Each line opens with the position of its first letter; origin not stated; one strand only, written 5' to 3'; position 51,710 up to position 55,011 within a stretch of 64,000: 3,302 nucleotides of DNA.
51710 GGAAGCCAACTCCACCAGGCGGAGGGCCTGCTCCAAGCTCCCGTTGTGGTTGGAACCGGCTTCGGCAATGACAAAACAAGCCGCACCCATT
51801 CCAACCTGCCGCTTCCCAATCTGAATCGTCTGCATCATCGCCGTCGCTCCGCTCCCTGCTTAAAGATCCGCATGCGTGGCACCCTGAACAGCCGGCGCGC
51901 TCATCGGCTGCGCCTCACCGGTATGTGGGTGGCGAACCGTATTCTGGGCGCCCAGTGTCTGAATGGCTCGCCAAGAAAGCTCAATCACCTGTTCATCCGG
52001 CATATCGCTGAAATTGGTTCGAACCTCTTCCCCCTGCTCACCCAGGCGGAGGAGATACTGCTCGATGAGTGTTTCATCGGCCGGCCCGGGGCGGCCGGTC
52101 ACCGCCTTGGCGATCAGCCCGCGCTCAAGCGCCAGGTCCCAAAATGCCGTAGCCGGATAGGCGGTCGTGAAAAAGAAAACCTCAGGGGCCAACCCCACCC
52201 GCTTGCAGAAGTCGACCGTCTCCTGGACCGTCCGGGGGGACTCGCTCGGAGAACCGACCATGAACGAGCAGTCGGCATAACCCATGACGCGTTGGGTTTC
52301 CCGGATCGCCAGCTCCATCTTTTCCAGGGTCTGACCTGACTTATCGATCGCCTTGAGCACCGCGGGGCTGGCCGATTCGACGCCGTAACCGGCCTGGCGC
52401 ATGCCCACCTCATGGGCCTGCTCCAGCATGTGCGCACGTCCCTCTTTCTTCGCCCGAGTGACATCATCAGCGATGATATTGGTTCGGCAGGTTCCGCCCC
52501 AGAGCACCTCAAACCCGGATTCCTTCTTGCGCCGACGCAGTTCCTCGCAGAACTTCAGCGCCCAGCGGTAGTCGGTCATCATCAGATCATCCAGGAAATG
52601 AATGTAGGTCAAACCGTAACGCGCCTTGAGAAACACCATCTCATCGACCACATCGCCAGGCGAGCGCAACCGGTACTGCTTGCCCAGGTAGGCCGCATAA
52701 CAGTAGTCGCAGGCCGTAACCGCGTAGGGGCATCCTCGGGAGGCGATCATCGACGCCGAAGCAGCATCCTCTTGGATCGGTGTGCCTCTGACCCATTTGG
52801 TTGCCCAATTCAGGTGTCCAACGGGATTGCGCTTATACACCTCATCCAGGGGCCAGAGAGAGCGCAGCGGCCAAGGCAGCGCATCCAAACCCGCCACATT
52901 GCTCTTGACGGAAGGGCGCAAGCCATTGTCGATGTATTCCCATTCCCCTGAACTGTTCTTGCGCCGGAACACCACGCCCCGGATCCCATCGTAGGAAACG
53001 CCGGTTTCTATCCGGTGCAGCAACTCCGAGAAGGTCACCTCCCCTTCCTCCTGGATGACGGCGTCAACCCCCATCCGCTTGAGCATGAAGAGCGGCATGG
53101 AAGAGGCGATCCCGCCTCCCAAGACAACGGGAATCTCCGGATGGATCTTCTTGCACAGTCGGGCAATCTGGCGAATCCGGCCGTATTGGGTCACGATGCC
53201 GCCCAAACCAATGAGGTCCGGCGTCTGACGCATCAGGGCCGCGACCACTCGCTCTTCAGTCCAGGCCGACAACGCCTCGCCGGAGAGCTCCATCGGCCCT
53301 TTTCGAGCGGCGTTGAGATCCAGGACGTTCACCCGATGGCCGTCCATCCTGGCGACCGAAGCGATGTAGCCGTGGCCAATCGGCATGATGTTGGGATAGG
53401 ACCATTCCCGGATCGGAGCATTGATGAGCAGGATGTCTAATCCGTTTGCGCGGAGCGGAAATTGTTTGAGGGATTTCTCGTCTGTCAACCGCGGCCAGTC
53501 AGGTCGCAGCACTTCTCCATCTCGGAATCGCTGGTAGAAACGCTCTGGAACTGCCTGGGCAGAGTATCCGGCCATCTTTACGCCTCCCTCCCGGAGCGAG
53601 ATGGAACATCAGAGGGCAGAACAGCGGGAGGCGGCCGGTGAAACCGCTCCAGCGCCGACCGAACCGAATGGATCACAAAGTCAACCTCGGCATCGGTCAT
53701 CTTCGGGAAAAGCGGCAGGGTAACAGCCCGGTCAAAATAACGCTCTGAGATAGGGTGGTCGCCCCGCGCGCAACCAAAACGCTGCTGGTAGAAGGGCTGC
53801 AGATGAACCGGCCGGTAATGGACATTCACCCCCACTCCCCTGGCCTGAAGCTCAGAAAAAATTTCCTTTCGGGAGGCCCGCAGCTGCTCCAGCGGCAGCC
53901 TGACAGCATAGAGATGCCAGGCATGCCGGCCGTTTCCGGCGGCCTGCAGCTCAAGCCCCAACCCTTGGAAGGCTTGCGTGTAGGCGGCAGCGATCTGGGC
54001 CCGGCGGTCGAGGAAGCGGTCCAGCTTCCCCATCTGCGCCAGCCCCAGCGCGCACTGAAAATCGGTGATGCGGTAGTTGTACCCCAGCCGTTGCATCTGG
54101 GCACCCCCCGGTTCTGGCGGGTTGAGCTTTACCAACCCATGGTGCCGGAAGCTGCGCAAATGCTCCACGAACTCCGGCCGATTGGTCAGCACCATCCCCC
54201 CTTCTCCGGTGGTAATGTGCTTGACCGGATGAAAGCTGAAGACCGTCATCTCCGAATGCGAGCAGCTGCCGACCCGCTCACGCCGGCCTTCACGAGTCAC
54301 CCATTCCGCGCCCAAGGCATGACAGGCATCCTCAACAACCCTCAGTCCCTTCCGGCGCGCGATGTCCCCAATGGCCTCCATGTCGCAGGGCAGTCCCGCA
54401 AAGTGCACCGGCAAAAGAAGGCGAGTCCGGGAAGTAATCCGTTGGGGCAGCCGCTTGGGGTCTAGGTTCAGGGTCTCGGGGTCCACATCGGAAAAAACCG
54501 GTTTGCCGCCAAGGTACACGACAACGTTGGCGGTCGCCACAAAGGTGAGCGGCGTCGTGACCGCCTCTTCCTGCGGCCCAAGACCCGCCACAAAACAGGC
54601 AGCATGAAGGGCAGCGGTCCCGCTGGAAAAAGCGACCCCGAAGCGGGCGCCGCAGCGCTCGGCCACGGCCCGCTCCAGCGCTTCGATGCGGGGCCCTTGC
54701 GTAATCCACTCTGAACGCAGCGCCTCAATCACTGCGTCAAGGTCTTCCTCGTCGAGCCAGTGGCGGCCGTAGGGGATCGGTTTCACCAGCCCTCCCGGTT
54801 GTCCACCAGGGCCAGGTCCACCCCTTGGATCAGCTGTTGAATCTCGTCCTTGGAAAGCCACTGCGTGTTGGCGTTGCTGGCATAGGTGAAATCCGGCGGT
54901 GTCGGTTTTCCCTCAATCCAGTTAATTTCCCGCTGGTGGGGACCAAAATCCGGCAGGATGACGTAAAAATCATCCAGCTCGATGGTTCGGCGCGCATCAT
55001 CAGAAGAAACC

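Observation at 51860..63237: Three cobalamin-type radical SAM enzymes in one glycan operon; Fom3-like logic; one with CX6CX2C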

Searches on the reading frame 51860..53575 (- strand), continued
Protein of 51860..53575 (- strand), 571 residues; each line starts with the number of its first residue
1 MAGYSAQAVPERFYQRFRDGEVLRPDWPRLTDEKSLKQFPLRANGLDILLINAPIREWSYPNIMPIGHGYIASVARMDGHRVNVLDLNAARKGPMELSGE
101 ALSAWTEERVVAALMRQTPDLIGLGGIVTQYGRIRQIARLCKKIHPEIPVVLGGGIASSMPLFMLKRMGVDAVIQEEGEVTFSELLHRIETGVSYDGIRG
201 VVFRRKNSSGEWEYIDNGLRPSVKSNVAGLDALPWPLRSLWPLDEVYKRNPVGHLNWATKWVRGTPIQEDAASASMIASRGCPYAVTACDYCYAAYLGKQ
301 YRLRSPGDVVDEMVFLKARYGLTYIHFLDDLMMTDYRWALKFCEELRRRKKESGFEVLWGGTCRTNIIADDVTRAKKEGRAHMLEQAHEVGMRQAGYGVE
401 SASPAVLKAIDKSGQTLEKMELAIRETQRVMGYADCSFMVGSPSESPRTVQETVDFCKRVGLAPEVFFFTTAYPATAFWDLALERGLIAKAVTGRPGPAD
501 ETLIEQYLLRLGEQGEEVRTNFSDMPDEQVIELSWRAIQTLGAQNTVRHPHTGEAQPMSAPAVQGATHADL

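Call 74: search_protein_families(library=pfam, proteins=[L021:7954-9954:+, L021:12338-13513:+, L020:7148-8317:+, L020:8314-8922:+, L020:9046-9681:+, L005:11713-12477:+, L005:13516-14007:+, L019:8694-9830:+, L019:11752-12579:+, L015:242-1846:+], max_evalue=0.0001)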
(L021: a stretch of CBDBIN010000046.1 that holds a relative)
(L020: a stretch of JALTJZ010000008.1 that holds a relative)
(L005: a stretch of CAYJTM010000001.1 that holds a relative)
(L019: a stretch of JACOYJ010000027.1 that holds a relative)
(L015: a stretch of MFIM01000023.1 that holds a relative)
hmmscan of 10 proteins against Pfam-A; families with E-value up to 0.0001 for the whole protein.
L021:7954-9954:+ (666 aa): 4 families
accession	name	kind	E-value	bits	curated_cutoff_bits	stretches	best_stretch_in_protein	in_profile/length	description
PF00676.26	E1_dh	-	1.4e-46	159.3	22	1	21-297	1-283/300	Dehydrogenase E1 component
PF02779.29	Transket_pyr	-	1e-32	113.6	27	1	338-509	7-173/174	Transketolase, pyrimidine binding domain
PF02780.25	Transketolase_C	-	3.9e-15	56.3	25.9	1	543-657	8-124/124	Transketolase, C-terminal domain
PF13292.11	DXP_synthase_N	-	2.2e-08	34.1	21.2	1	112-195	103-185/274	1-deoxy-D-xylulose-5-phosphate synthase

L021:12338-13513:+ (391 aa): 2 families
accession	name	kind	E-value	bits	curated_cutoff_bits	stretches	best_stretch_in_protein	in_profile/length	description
PF00198.28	2-oxoacid_dh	-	4.4e-37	128.2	23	1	183-389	4-224/232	2-oxoacid dehydrogenases acyltransferase (catalytic domain)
PF00364.28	Biotin_lipoyl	-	2.4e-07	30.9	22.1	1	38-107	3-72/73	Biotin-requiring enzyme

L020:7148-8317:+ (389 aa): 0 families

L020:8314-8922:+ (202 aa): 4 families
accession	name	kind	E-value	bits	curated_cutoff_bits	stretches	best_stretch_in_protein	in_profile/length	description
PF00117.34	GATase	-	1.2e-20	74.4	22.8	1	4-200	2-188/190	Glutamine amidotransferase class-I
PF01174.25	SNO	-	1.8e-12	47.9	27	1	16-189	12-174/188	SNO glutamine amidotransferase family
PF07722.19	Peptidase_C26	-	1e-07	32.4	20.5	0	61-87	93-119/219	Peptidase C26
PF07685.20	GATase_3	-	2.6e-06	27.6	27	1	11-108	11-117/196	CobB/CobQ-like glutamine amidotransferase domain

L020:9046-9681:+ (211 aa): 7 families
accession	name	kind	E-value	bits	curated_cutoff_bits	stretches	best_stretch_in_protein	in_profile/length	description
PF00977.27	His_biosynth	-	3.3e-48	164.6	23.6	1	3-193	42-227/228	Histidine biosynthesis protein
PF01180.27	DHO_dh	-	4.5e-07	29.8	27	0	145-191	228-275/291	Dihydroorotate dehydrogenase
PF03060.21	NMO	-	2.8e-06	27.4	28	0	144-192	182-229/331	Nitronate monooxygenase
PF05690.20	ThiG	-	3.5e-06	27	23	0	23-78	164-219/247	Thiazole biosynthesis protein ThiG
PF00478.31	IMPDH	-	7.2e-06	25.7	25.6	0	25-65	198-238/345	IMP dehydrogenase / GMP reductase domain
PF01070.24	FMN_dh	-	3.8e-05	23.3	24.9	0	28-62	265-301/350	FMN-dependent dehydrogenase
PF04309.18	G3P_antiterm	-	7.7e-05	22.6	27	0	139-185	123-168/173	Glycerol-3-phosphate responsive antiterminator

L005:11713-12477:+ (254 aa): 2 families
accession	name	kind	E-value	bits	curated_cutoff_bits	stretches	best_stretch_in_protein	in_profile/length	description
PF02348.25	CTP_transf_3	-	2.9e-17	63.7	22.6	1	5-133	2-124/217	Cytidylyltransferase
PF12804.13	NTP_transf_3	-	1.8e-07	31.9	27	1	18-137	15-125/160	MobA-like NTP transferase domain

L005:13516-14007:+ (163 aa): 2 families
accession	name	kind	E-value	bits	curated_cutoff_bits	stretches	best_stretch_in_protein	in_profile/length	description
PF13302.13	Acetyltransf_3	-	2e-17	64.6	25.4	1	10-140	3-137/138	Acetyltransferase (GNAT) domain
PF00583.31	Acetyltransf_1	-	2.1e-09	38.1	20.7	1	39-140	14-116/116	Acetyltransferase (GNAT) family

L019:8694-9830:+ (378 aa): 1 family
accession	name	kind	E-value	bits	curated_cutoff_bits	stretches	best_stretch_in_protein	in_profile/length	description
PF02350.25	Epimerase_2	-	4.3e-06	26.3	30.6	1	149-349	133-324/347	UDP-N-acetylglucosamine 2-epimerase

L019:11752-12579:+ (275 aa): 1 family
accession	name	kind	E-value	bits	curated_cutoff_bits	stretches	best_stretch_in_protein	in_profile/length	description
PF02348.25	CTP_transf_3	-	7.1e-37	127.7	22.6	1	5-198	1-185/217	Cytidylyltransferase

L015:242-1846:+ (534 aa): 2 families
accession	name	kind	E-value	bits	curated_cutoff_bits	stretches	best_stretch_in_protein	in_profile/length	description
PF00501.34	AMP-binding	-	1.8e-81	274.4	29.9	1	35-388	1-384/384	AMP-binding enzyme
PF13193.12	AMP-binding_C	-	7.3e-17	62.5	24.5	1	438-504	1-69/76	AMP-binding enzyme C-terminal domain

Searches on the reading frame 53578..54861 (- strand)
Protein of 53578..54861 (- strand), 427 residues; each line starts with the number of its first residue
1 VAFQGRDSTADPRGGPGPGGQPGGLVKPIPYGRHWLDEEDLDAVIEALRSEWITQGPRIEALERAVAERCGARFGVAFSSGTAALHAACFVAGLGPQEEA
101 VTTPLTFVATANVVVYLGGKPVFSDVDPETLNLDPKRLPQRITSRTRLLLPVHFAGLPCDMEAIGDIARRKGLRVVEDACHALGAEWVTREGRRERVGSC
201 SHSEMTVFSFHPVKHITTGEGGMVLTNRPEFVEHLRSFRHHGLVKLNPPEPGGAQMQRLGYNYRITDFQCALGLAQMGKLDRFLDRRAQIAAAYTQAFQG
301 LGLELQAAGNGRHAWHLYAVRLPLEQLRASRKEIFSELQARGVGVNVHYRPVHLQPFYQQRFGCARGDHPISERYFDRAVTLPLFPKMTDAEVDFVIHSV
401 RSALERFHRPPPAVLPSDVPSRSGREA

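Call 5: search_protein_families(library=pfam, proteins=[window:53578-54861:-], max_evalue=0.01)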
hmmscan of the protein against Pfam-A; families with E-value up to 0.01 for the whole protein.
window:53578-54861:- (427 aa): 4 families
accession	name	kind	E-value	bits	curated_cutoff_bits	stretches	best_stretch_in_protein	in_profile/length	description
PF01041.23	DegT_DnrJ_EryC1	-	7.4e-115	384.4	19.8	1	36-401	3-360/360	DegT/DnrJ/EryC1/StrS aminotransferase family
PF00155.27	Aminotran_1_2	-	0.0007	19.3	19.7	1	55-150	39-151/361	Aminotransferase class I and II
PF01053.26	Cys_Met_Meta_PP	-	0.0017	17.4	27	1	56-181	51-176/381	Cys/Met metabolism PLP-dependent enzyme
PF01212.27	Beta_elim_lyase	-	0.0018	18.1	27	1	57-240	32-215/288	Beta-eliminating lyase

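Call 6: search_protein_families(library=ncbifam, proteins=[window:53578-54861:-], max_evalue=0.01)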
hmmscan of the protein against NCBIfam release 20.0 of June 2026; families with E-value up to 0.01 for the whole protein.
window:53578-54861:- (427 aa): 9 families
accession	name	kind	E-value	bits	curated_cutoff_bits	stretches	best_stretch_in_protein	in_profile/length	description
TIGR03588.1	PseC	equivalog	2.9e-133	444.5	423.5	1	29-403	2-379/380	UDP-4-amino-4,6-dideoxy-N-acetyl-beta-L-altrosamine transaminase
NF008658.2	PRK11658.1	equivalog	9.4e-88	294.4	631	1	29-405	5-378/379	UDP-4-amino-4-deoxy-L-arabinose aminotransferase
TIGR04181.1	NHT_00031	hypoth_equivalog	1e-66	225.3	420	1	36-383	8-357/359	LegC family aminotransferase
NF008687.0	PRK11706.1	equivalog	1.9e-58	198.1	375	1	29-403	2-373/375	dTDP-4-amino-4,6-dideoxygalactose transaminase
NF011936.0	PRK15407.1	equivalog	1.5e-47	162.3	423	2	27-242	35-251/440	lipopolysaccharide biosynthesis protein RfbH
TIGR04427.1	PLP_DesI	equivalog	2.7e-45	155.1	650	1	44-405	38-384/390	dTDP-4-dehydro-6-deoxyglucose aminotransferase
TIGR02379.1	ECA_wecE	subfamily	6.8e-45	153.4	434.85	1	30-403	3-374/376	dTDP-4-amino-4,6-dideoxy-D-glucose transaminase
NF006488.0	PRK08912.1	equivalog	0.0045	16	498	1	77-180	91-188/387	aminotransferase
NF041364.1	GntC_guanitoxin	equivalog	0.0082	15.1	415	0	76-178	63-173/356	guanitoxin biosynthesis PLP-dependent (S)-gamma-hydroxy-L-arginine cyclodehydratase GntC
